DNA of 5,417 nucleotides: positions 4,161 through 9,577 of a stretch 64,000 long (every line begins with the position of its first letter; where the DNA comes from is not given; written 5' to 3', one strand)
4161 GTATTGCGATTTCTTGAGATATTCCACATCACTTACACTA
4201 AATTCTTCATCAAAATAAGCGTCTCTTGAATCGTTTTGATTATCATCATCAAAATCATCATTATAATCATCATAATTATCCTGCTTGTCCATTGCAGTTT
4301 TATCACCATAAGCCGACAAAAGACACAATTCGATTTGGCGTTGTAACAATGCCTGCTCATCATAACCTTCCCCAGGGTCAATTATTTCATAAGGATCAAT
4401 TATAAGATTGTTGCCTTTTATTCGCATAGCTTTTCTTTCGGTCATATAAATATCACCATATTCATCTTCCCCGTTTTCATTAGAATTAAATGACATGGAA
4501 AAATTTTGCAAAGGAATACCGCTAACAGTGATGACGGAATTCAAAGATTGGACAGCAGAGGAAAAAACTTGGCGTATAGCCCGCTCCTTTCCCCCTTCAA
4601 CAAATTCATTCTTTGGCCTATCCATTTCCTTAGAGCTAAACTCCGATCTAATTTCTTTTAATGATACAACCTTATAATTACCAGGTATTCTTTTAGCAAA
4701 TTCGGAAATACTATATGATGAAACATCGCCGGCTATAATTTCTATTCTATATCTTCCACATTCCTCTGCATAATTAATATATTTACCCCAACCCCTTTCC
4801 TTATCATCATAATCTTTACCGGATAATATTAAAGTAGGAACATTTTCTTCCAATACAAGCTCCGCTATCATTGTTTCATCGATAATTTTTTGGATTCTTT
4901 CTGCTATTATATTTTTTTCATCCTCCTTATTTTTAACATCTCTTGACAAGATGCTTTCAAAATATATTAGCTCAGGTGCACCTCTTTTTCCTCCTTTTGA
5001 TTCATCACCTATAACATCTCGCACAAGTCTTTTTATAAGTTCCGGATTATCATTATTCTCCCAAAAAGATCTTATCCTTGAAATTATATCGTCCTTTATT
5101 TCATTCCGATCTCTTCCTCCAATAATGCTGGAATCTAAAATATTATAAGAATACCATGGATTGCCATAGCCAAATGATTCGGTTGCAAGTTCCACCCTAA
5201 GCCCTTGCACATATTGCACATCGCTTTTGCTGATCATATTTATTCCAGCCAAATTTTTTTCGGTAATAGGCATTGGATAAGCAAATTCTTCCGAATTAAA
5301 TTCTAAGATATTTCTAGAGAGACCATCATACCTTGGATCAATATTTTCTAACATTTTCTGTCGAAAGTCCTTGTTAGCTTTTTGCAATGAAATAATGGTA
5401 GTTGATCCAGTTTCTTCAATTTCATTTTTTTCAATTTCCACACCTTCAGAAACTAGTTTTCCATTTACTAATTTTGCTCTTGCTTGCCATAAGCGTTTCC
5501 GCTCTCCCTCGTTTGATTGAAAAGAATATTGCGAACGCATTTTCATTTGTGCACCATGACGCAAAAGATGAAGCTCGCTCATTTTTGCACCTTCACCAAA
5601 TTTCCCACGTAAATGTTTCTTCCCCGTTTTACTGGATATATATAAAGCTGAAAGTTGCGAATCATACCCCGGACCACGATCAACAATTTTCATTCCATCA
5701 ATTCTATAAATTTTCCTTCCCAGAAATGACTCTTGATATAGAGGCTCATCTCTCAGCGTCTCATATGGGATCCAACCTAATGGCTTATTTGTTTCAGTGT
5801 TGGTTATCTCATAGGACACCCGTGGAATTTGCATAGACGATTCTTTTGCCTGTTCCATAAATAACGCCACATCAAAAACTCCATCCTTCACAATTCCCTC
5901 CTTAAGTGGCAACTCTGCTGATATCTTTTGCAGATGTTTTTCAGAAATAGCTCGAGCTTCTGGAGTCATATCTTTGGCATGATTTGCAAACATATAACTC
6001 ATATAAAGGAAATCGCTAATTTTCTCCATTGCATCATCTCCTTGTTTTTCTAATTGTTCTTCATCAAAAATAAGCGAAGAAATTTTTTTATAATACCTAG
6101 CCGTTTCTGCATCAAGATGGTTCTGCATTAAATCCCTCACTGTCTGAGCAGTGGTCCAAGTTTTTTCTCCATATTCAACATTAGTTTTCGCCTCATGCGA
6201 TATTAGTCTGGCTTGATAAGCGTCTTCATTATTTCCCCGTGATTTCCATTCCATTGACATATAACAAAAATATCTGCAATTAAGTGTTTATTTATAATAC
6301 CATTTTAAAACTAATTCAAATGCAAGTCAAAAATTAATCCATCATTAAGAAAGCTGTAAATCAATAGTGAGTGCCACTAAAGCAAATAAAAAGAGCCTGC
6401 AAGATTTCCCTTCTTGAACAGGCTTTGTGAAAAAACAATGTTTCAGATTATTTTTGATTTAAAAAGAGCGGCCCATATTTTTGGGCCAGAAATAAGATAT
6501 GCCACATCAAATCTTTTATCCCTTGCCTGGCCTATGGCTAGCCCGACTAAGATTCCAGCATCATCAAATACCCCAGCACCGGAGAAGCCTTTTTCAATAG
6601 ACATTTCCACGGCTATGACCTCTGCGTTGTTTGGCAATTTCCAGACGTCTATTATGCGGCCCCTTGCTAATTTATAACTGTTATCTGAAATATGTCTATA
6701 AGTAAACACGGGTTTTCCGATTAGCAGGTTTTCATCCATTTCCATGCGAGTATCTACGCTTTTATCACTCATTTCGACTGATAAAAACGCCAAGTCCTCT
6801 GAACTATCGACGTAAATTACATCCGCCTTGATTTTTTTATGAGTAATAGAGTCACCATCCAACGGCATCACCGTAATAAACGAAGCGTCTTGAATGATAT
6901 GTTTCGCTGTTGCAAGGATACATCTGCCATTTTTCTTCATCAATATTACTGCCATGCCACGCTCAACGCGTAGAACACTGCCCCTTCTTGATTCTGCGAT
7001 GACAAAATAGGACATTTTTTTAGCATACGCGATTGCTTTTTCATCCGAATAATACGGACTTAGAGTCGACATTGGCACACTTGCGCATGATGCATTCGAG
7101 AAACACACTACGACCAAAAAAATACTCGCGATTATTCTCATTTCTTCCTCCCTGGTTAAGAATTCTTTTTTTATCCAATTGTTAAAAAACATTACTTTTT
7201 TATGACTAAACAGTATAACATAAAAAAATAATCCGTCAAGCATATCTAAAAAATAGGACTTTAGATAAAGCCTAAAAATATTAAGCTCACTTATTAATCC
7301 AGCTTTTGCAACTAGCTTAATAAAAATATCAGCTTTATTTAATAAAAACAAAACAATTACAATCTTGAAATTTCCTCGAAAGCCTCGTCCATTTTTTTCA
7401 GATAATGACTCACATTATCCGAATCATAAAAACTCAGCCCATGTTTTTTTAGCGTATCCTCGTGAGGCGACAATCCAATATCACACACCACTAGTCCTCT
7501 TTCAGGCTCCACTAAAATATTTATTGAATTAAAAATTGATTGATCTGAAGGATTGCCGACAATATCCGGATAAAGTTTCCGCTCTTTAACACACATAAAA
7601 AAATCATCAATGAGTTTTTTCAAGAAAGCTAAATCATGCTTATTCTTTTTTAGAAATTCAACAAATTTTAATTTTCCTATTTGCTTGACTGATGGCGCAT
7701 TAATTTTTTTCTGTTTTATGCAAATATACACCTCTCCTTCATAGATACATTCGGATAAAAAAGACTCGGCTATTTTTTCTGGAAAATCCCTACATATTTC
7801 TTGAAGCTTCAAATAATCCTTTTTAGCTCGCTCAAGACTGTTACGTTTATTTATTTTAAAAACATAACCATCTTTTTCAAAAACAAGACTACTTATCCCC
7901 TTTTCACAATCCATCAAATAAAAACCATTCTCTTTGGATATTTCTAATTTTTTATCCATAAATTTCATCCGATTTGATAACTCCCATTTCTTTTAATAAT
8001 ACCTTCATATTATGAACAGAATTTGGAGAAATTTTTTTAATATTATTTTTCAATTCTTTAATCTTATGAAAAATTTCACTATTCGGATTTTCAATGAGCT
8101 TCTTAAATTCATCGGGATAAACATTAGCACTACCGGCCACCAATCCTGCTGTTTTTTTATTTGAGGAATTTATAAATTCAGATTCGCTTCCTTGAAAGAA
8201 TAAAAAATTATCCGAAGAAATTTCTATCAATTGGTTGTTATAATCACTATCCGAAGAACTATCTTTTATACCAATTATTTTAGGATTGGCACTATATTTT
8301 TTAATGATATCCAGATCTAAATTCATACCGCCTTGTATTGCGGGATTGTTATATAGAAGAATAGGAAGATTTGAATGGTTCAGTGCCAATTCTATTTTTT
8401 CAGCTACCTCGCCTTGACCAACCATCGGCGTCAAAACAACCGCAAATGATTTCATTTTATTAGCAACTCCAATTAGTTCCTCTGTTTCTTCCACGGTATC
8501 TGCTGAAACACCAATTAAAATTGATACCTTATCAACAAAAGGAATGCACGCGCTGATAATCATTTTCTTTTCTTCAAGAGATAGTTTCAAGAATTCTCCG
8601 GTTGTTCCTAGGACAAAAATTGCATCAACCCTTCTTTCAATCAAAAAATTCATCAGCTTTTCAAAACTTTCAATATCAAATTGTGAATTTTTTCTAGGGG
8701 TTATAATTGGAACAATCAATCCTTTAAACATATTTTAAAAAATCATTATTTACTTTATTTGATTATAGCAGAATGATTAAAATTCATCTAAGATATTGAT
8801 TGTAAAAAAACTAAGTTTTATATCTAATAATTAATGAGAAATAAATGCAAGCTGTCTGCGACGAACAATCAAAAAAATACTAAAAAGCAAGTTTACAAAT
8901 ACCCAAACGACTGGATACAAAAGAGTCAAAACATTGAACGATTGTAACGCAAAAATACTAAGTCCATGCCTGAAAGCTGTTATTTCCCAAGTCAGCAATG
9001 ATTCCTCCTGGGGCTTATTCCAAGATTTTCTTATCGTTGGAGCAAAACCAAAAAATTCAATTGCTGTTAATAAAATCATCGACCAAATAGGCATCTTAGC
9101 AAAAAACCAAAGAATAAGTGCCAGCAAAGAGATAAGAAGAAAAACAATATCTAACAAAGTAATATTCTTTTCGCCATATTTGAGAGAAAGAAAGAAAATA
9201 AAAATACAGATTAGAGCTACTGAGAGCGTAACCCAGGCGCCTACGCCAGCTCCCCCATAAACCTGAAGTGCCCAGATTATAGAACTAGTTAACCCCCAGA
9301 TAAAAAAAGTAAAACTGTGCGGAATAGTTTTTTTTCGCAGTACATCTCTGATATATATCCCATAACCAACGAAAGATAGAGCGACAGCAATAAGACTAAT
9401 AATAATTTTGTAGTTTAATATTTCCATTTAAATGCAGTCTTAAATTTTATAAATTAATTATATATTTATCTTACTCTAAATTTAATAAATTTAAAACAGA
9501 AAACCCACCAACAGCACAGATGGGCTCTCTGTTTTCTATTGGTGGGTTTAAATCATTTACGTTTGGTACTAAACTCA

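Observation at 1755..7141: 1501-aa tandem GHKL (Hsp90/MORC-like) ATPase with C-terminal HExxH, adjacent to a secreted trypsin-like protease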

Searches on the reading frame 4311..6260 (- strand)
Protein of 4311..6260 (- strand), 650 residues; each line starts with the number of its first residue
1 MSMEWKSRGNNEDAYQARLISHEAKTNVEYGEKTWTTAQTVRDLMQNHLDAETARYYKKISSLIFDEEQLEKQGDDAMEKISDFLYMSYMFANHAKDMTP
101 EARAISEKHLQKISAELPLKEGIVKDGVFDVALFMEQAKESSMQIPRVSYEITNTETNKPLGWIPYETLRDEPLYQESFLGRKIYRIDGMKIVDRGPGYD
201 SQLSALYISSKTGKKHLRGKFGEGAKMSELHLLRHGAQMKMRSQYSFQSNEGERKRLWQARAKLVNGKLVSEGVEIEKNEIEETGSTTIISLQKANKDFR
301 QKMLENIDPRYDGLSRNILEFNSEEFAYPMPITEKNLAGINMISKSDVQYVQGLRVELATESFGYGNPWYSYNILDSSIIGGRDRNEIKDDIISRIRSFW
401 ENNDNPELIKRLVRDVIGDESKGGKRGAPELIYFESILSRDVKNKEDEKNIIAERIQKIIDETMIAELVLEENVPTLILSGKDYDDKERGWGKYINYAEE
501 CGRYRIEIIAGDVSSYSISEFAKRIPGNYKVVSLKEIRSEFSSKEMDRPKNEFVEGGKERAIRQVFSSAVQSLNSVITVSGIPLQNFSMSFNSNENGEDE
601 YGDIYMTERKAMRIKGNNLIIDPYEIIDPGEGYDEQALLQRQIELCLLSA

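Call 25: predict_structure(alignment_id=A2)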
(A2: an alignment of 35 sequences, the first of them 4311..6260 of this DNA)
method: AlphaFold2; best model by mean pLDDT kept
length: 650 residues; sequences in the alignment: 35
mean_pLDDT: 85.3   pTM: 0.77
mean pLDDT of the five models: 85.3, 85.2, 84.4, 84.2, 83.7
residues with pLDDT >= 90: 318; 70-90: 262; 50-70: 45; < 50: 25
segments of 3 or more residues with pLDDT < 50: 205-214, 595-607
pLDDT, mean of each block of 10 residues (from residue 1): 75 84 73 76 88 89 87 81 91 93 95 91 91 92 92 94 96 90 92 87 48 54 76 92 86 86 87 87 86 95 95 92 89 92 87 85 71 89 79 91 93 93 79 94 82 92 96 94 77 87 92 93 92 91 69 75 93 91 90 56 47 86 83 86 90
secondary structure, 60 per line:
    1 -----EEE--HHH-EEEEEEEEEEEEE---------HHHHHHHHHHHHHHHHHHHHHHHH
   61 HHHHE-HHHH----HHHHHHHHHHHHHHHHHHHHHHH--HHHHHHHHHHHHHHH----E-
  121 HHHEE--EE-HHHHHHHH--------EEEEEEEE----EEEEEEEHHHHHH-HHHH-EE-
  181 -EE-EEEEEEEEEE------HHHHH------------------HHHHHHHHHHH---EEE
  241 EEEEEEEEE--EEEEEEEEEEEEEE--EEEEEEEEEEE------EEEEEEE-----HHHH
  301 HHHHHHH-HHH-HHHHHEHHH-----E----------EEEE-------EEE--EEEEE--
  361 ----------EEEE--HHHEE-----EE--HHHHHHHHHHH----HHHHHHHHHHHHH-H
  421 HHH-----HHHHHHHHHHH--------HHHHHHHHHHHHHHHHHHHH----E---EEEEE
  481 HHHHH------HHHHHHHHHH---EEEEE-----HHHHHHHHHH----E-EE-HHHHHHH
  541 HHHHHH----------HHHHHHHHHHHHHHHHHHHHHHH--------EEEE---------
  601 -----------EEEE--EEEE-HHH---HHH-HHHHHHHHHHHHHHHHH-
elements in order: E6-8 E15-27 H37-64 H67-70 H75-97 H100-114 H131-138 E147-154 E159-165 H166-171 H173-176 E185-194 H201-205 H224-234 E238-249 E252-265 E268-278 E285-291 H297-307 H313-317 E338-341 E349-351 E354-358 E371-374 H391-401 H406-418 H420-423 H429-439 H448-467 E476-480 H481-485 H492-501 E505-509 H515-524 H534-546 H557-579 E588-591 E612-615 E618-621 H633-649

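Call 29: fold_search(model_id=the predicted structure, library=pdb)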
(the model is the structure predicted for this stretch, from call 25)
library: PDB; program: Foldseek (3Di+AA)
matches with E <= 10: 1170; with E <= 0.001: 0
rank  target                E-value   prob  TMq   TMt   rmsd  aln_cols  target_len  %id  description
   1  1mx0_C                6.7e-03  0.47  0.14  0.19  19.8       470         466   12  Structure of topoisomerase subunit (released 2003-01-07)
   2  2zbk_B                9.7e-03  0.41  0.14  0.17  27.6       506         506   10  Crystal structure of an intact type II DNA topoisomerase: insights into DNA transfer mechanisms (released 2008-02-12)
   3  9r2r_A                2.7e-02  0.20  0.05  0.17  19.2       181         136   10  De novo designed M7 protein fold (released 2025-05-14)
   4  7k7t_B                3.3e-02  0.51  0.16  0.23  10.5       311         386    8  Crystal structure of human MORC4 ATPase-CW in complex with AMPPNP (released 2020-11-11)
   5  6baw_D                5.9e-02  0.51  0.11  0.27   9.6       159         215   12  Structure of GRP94 with a selective resorcinylic inhibitor. (released 2018-04-18)
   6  5mhs_A                7.3e-02  0.12  0.07  0.19  18.5       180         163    6  T1L reovirus sigma1 complexed with 5C6 Fab fragments (released 2016-12-21)
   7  4xc5_A                7.7e-02  0.15  0.08  0.22  18.6       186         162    7  CRYSTAL STRUCTURE OF THE T1L REOVIRUS ATTACHMENT PROTEIN SIGMA1 (released 2015-04-01)
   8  2q2e_B                9.0e-02  0.12  0.13  0.14  26.5       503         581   10  Crystal structure of the topoisomerase VI holoenzyme from Methanosarcina mazei (released 2007-07-10)
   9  4gu3_C                9.5e-02  0.12  0.07  0.17  18.4       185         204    6  Crystal structure of the T1L reovirus attachment protein sigma1 in complex with the GM2 glycan (released 2012-12-05)
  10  4gu3_A                1.1e-01  0.12  0.07  0.17  18.4       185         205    6  Crystal structure of the T1L reovirus attachment protein sigma1 in complex with the GM2 glycan (released 2012-12-05)
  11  9a5d_A                1.2e-01  0.08  0.09  0.09  20.0       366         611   10  Integrative model of WALK-YYCH by crosslinking MS and deep learning (released 2024-09-18)
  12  5d0q_C                1.3e-01  0.05  0.06  0.11  25.8       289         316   10  BamACDE complex, outer membrane beta-barrel assembly machinery (BAM) complex (released 2016-03-09)
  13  6xwy_B                1.4e-01  0.03  0.05  0.09  19.5       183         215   12  Highly pH-resistant long stokes-shift, red fluorescent protein mCRISPRed (released 2020-02-05)
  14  6xwy_D                2.1e-01  0.03  0.05  0.10  17.6       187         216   11  Highly pH-resistant long stokes-shift, red fluorescent protein mCRISPRed (released 2020-02-05)
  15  4xc5_B                2.2e-01  0.09  0.07  0.20  20.7       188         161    5  CRYSTAL STRUCTURE OF THE T1L REOVIRUS ATTACHMENT PROTEIN SIGMA1 (released 2015-04-01)
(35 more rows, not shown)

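Call 87: search_protein_families(library=pfam, proteins=[window:4311-6260:-], max_evalue=10)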
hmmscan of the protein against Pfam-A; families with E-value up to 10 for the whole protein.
window:4311-6260:- (650 aa): 1 family
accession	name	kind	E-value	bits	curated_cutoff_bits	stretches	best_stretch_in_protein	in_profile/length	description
PF11662.13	DUF3263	-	0.37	11.1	22.3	1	32-71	14-53/74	Protein of unknown function (DUF3263)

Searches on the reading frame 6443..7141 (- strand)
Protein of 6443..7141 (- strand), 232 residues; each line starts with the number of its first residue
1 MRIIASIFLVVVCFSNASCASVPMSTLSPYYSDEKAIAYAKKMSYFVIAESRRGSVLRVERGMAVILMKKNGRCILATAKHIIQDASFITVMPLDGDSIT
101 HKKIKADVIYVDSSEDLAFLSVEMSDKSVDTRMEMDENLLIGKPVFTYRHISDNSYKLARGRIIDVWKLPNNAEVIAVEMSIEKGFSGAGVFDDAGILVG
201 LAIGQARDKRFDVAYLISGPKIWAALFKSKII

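Call 6: search_protein_families(library=pfam, proteins=[window:6443-7141:-], max_evalue=1)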
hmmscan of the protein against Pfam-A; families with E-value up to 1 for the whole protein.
window:6443-7141:- (232 aa): 3 families
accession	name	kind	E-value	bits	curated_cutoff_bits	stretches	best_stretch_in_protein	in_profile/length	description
PF13365.12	Trypsin_2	-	1.6e-10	42.4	27.6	1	68-201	6-144/144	Trypsin-like peptidase domain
PF25784.1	BigA_N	-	0.037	14.6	24.5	1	137-198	14-77/80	BigA and YdbA N-terminal beta barrel domain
PF22923.1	KIF2A-like_1st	-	0.14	12.2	27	1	59-105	4-50/55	Kinesin-like protein KIF2A-like, N-terminal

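Call 7: search_protein_families(library=ncbifam, proteins=[window:6443-7141:-], max_evalue=1)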
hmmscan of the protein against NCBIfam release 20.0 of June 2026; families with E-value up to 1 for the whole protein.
window:6443-7141:- (232 aa): 8 families
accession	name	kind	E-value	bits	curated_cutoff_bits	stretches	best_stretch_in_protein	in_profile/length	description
NF033740.0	MarP_fam_protase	equivalog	6.1e-06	25.5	250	1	98-218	239-366/390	MarP family serine protease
TIGR02037.1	degP_htrA_DO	subfamily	7.6e-06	25.1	416.2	1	61-147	61-139/434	Do family serine endopeptidase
TIGR02038.1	protease_degS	equivalog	3.4e-05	23.2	422.95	1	62-202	80-215/351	outer membrane-stress sensor serine endopeptidase DegS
NF008147.1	PRK10898.1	equivalog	0.00052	19.3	408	1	59-201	76-214/352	outer membrane-stress sensor serine endopeptidase DegS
NF040961.1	MamO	equivalog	0.019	13.3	800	1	66-206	103-244/648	magnetosome protein MamO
NF041521.1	HhoA_HhoB_HtrA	equivalog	0.059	12.7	450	1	57-127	52-116/335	HhoA/HhoB/HtrA family serine endopeptidase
NF008189.1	PRK10942.1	equivalog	0.086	11.3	720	1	65-200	118-250/477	serine endoprotease DegP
NF045845.1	Mhp366_Mhp367_fam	subfamily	0.2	11.3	225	0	57-87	90-120/393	Mhp366/Mhp367 family surface (lipo)protein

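Call 59: search_protein_families(library=padloc, proteins=[window:6443-7141:-], max_evalue=1)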
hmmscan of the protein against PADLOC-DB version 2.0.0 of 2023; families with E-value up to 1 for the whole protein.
window:6443-7141:- (232 aa): 4 families
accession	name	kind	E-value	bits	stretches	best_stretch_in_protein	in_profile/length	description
PDLC02960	RT-Protease_XI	-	3.2e-09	34.3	1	44-204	337-485/506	single gene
PDLC02959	RT-Protease_XI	-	1.3e-08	32.2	1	43-205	338-489/510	single gene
PDLC03855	LmuA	-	2.9e-05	21.6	1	56-195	11-160/425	-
PDLC00169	HamA1|HamA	-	6.1e-05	19.7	1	41-128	10-91/483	DUF1837 domain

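Call 60: search_protein_families(library=phrogs, proteins=[window:6443-7141:-], max_evalue=1)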
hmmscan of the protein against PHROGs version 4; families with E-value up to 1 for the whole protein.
window:6443-7141:- (232 aa): 6 families
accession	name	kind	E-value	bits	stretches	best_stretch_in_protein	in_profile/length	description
phrog_9683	-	other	1.2e-12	48.8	1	9-209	13-194/233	protease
phrog_11383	-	unknown function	2.5e-05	24.9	1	66-201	190-323/462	-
phrog_38430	-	unknown function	0.12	14.1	1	105-142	35-72/92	-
phrog_35962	-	unknown function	0.22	12.3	0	48-66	3-21/51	-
phrog_15328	-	unknown function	0.25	12.6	0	99-119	7-27/56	-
phrog_13304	-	unknown function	0.28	12.3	0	30-46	23-39/61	-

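Call 101: search_solved_structures(query=window:6443-7141:-, max_evalue=0.01, show_alignments=1)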
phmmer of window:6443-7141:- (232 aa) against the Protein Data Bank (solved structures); distinct sequences matched with E-value up to 0.01: 1.
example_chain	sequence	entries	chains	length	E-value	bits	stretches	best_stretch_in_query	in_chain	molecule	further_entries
6z05_A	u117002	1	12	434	4.2e-05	26.5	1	62-201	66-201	DegQ family serine endoprotease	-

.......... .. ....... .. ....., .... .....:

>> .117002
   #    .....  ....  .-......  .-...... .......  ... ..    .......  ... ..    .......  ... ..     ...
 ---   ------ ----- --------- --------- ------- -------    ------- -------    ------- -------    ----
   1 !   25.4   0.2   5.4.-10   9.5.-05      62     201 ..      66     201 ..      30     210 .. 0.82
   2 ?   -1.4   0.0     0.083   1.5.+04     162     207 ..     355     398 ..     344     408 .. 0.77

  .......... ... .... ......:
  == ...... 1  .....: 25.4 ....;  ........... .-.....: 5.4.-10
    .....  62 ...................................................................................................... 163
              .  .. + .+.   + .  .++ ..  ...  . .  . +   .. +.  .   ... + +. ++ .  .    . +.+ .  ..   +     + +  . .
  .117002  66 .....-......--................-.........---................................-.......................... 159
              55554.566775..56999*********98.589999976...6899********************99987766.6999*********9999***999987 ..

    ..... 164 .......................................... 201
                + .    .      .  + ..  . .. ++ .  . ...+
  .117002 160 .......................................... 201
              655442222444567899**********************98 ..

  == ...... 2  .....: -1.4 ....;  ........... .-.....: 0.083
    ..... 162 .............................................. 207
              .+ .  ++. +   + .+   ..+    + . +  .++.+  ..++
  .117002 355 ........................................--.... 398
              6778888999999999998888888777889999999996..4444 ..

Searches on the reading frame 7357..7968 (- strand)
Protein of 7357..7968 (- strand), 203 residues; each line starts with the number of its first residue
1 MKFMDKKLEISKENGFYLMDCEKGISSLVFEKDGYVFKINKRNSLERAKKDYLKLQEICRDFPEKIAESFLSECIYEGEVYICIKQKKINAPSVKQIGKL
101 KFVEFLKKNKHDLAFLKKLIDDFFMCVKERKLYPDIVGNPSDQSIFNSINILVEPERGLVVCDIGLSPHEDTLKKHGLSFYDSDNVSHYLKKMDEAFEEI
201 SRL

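Call 6: search_protein_families(library=pfam, proteins=[window:7357-7968:-], max_evalue=1)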
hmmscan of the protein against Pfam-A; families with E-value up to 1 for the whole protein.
window:7357-7968:- (203 aa): 1 family
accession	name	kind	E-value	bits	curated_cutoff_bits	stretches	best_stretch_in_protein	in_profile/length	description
PF09181.15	ProRS-C_2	-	0.039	14.5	25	1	61-85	39-63/66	Prolyl-tRNA synthetase, C-terminal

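Call 7: search_protein_families(library=ncbifam, proteins=[window:7357-7968:-], max_evalue=1)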
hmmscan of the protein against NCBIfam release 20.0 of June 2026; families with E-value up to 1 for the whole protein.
window:7357-7968:- (203 aa): 0 families

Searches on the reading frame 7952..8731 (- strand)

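Call 6: search_protein_families(library=pfam, proteins=[window:7952-8731:-], max_evalue=1)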
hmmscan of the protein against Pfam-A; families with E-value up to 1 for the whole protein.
window:7952-8731:- (259 aa): 2 families
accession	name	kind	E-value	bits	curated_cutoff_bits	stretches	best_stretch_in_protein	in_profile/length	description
PF00701.28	DHDPS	-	4.8e-31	108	22.1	1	2-254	2-264/289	Dihydrodipicolinate synthetase family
PF09568.16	RE_MjaI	-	0.0064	16.8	22.7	1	181-240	20-76/164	MjaI restriction endonuclease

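Call 7: search_protein_families(library=ncbifam, proteins=[window:7952-8731:-], max_evalue=1)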
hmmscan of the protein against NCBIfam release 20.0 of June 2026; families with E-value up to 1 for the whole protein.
window:7952-8731:- (259 aa): 7 families
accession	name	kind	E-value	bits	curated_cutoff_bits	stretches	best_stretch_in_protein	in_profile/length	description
TIGR00674.1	dapA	equivalog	3e-36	124.7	206.15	1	5-235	2-237/286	4-hydroxy-tetrahydrodipicolinate synthase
TIGR02313.1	HpaI-NOT-DapA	exception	2.2e-23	82.5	396.7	1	2-231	1-237/294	2,4-dihydroxyhept-2-ene-1,7-dioic acid aldolase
NF040954.1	Arch_KDGaldase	equivalog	1.9e-22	79.9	390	1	5-235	3-232/288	bifunctional 2-dehydro-3-deoxy-phosphogluconate/2-dehydro-3-deoxy-6-phosphogalactonate aldolase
NF003164.0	PRK04147.1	equivalog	1.7e-18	66.9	281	1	3-251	5-263/294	N-acetylneuraminate lyase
NF002958.0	PRK03620.1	subfamily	2.6e-16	59.3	278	1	5-188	15-198/307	5-dehydro-4-deoxyglucarate dehydratase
TIGR00683.1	nanA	equivalog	5.9e-15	55.4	382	1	3-234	2-238/293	N-acetylneuraminate lyase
TIGR03249.1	KdgD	equivalog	9.5e-12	44.6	373.95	1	7-190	15-199/299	5-dehydro-4-deoxyglucarate dehydratase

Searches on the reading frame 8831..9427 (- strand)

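Call 6: search_protein_families(library=pfam, proteins=[window:8831-9427:-], max_evalue=1)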
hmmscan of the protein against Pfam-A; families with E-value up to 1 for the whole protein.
window:8831-9427:- (198 aa): 0 families

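Call 7: search_protein_families(library=ncbifam, proteins=[window:8831-9427:-], max_evalue=1)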
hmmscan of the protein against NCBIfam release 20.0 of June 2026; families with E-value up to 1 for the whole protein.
window:8831-9427:- (198 aa): 1 family
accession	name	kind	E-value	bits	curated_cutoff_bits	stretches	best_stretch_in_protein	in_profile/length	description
NF049969.1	GlMnHpPKinHddA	equivalog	0.096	12.1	600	1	49-92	99-142/338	D-glycero-D-manno-heptose 7-phosphate kinase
